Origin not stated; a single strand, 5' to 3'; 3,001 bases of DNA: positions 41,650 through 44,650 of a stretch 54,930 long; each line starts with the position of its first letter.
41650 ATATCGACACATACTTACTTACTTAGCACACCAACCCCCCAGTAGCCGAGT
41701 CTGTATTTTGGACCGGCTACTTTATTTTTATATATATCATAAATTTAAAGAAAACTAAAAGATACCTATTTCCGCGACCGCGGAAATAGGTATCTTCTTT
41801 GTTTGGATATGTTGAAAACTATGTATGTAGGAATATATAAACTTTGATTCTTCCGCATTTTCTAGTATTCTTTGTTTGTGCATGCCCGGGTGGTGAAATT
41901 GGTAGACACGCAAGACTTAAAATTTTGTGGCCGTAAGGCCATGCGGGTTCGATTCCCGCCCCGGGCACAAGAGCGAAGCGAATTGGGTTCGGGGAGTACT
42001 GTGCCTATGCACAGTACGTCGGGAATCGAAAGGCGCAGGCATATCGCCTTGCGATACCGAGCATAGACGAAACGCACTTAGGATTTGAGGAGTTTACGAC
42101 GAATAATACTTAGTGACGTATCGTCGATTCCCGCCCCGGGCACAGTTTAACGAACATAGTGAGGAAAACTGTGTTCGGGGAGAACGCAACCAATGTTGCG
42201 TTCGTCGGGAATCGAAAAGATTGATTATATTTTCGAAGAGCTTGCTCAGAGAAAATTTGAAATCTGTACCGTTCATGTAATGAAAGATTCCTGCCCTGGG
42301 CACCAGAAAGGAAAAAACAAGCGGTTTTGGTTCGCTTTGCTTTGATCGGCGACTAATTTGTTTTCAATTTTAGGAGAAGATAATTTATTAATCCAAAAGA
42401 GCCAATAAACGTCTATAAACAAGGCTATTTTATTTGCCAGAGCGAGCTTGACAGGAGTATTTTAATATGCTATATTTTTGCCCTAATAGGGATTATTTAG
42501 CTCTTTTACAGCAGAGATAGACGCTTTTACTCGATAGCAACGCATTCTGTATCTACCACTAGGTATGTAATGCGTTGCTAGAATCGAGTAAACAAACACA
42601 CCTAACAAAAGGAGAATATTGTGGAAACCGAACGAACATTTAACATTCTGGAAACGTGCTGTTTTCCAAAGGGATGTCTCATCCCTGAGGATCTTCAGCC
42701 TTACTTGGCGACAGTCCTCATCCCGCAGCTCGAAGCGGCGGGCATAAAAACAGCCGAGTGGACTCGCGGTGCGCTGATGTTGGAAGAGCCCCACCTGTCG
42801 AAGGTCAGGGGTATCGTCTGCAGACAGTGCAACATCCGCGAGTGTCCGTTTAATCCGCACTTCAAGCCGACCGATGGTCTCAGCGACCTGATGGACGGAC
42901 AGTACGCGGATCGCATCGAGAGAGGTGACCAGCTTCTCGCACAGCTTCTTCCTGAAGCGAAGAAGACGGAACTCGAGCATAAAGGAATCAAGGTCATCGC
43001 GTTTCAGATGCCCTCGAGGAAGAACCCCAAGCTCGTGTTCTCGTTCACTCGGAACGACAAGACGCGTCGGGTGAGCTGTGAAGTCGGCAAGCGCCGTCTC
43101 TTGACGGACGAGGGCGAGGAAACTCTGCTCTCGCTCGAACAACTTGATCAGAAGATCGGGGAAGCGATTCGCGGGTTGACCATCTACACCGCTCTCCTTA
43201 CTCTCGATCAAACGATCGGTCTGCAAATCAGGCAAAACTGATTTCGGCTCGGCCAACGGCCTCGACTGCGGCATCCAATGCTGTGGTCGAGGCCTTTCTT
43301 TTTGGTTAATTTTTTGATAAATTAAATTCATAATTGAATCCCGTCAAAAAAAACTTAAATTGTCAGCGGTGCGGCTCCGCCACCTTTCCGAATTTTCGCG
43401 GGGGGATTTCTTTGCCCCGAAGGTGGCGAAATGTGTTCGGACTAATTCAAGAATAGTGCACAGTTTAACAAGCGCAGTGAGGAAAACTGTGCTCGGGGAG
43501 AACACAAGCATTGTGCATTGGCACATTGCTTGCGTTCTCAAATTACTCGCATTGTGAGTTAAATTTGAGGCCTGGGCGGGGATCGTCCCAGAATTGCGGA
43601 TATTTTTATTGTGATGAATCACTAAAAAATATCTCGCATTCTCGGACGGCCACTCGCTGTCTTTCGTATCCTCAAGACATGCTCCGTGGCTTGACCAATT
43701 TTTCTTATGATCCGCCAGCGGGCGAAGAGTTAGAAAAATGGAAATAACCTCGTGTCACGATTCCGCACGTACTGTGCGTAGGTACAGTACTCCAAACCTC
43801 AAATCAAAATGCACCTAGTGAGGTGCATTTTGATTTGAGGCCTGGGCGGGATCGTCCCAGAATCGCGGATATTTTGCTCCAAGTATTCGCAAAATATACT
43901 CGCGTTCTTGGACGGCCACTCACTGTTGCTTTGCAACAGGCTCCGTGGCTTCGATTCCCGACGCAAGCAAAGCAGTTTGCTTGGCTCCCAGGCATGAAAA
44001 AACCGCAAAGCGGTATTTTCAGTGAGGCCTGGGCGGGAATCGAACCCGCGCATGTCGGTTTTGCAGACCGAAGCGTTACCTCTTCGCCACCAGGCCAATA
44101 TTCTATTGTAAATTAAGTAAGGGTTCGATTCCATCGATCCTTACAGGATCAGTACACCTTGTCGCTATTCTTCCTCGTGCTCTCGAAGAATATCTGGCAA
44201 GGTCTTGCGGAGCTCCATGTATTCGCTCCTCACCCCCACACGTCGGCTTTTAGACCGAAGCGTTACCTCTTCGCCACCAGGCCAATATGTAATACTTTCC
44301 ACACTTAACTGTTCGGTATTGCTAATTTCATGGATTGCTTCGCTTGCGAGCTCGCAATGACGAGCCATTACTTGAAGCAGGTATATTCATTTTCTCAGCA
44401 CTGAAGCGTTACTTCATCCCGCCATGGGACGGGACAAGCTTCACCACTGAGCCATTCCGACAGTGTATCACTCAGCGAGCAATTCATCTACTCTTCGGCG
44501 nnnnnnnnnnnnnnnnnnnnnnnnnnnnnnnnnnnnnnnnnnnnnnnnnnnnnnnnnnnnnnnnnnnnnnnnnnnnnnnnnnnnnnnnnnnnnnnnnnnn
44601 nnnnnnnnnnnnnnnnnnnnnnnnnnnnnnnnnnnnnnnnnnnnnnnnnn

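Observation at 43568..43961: X-W double-hairpin module present in at least three full copies, with compensatory base changes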

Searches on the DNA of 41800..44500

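Call 20: search_rna_families(source=window, start=41800, end=44500, threshold=evalue, max_evalue=5)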
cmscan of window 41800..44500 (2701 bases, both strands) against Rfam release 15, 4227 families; matches with E-value up to 5: 11.
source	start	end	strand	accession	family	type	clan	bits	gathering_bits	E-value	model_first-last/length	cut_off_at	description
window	44025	44096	-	RF00005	tRNA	Gene; tRNA;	CL00001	67.1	29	8.1e-14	1-71/71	no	tRNA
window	41884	41967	+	RF00005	tRNA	Gene; tRNA;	CL00001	59.4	29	1.1e-11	1-71/71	no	tRNA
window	43788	43846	-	RF03454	mir-1267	Gene; miRNA;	-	33.9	70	0.00017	1-78/78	no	mir-1267 microRNA precursor family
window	43788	43853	-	RF04211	MIR5185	Gene; miRNA;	-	27.4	101.7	0.018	1-111/111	no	MIR5185 microRNA precursor family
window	43784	43849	+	RF04211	MIR5185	Gene; miRNA;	-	23.5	101.7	0.17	1-111/111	no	MIR5185 microRNA precursor family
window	41929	41960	+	RF01053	Deinococcus_Y_RNA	Gene;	-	22.2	80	0.75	52-83/126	no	Deinococcus radiodurans Y RNA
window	43789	43847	+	RF03401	mir-1323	Gene; miRNA;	-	21.5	98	0.26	1-73/73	no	mir-1323 microRNA precursor family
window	44024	44096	+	RF04354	Plastid-ycf2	Cis-reg;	-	21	65.7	0.44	1-75/75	no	Plastid-ycf2 5UTR RNA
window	44026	44096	-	RF01684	mascRNA-menRNA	Gene;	-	19.9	42.5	0.96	1-56/56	no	MALAT1-associated small cytoplasmic RNA/MEN beta RNA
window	41884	41968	-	RF04354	Plastid-ycf2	Cis-reg;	-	19.7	65.7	1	1-75/75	no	Plastid-ycf2 5UTR RNA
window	43996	44065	-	RF01394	isrK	Gene; sRNA;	-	15.1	50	4.1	1-77/77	no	isrK Hfq binding RNA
